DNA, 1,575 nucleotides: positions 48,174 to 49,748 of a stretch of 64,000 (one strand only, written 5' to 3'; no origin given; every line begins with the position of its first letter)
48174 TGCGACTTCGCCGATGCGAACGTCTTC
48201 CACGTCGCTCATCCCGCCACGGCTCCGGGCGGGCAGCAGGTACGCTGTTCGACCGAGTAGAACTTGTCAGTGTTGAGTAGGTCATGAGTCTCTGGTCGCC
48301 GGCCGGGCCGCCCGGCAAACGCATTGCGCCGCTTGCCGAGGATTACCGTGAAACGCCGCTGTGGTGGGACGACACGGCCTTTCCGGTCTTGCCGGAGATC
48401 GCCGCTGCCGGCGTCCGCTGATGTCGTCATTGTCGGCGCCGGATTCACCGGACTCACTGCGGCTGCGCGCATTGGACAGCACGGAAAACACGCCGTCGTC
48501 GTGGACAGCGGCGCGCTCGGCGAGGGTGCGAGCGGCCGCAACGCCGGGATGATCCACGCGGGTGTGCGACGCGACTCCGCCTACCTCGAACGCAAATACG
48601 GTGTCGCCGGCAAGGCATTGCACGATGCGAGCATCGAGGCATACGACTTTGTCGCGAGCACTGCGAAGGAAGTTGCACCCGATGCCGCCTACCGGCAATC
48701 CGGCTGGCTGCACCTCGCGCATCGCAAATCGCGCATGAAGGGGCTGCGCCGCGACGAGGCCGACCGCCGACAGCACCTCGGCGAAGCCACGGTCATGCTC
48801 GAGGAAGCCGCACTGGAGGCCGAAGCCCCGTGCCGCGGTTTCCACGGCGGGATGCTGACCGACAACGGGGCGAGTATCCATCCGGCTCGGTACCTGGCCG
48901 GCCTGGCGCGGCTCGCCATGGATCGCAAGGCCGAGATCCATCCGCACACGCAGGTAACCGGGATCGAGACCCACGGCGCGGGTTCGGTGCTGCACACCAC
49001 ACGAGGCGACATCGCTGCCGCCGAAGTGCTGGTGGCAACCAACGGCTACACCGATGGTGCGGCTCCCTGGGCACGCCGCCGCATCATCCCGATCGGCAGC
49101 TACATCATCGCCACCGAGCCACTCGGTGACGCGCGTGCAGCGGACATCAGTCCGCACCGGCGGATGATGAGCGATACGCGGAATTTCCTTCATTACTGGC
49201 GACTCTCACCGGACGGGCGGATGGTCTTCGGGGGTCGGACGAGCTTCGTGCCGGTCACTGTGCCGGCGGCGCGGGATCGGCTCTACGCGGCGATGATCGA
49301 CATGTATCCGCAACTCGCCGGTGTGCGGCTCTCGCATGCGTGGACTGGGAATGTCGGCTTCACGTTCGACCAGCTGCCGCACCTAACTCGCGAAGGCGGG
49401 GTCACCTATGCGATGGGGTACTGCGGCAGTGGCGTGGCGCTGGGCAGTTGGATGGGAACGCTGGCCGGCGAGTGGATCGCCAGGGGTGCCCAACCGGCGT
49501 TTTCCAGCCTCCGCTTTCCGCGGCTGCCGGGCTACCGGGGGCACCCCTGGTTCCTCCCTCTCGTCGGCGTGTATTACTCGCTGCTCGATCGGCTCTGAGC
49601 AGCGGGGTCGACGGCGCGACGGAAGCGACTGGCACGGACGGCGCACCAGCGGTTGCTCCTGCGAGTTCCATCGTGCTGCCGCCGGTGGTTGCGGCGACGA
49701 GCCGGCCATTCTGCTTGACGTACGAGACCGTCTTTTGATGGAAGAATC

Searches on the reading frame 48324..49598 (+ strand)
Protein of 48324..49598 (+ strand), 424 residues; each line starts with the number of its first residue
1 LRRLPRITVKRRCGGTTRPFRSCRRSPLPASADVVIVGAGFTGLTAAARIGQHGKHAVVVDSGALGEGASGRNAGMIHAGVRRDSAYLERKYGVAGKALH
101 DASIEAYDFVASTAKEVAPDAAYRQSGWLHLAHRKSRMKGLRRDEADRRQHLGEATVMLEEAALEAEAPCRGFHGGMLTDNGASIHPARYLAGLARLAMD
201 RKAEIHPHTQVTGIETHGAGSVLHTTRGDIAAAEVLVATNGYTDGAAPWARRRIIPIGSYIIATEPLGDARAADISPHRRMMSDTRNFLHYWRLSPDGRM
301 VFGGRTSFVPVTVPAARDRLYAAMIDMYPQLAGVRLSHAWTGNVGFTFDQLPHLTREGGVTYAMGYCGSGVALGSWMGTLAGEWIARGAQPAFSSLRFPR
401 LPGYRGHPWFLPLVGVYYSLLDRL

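Call 69: search_protein_families(library=pfam, proteins=[window:48324-49598:+], max_evalue=0.00001)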
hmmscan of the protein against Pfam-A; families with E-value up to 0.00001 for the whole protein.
window:48324-49598:+ (424 aa): 2 families
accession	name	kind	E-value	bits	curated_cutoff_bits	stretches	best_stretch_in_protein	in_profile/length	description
PF01266.30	DAO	-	2.8e-63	215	27.9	1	33-384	1-353/353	FAD dependent oxidoreductase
PF13738.12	Pyr_redox_3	-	4.1e-06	26.7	30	0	188-242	81-135/305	Pyridine nucleotide-disulphide oxidoreductase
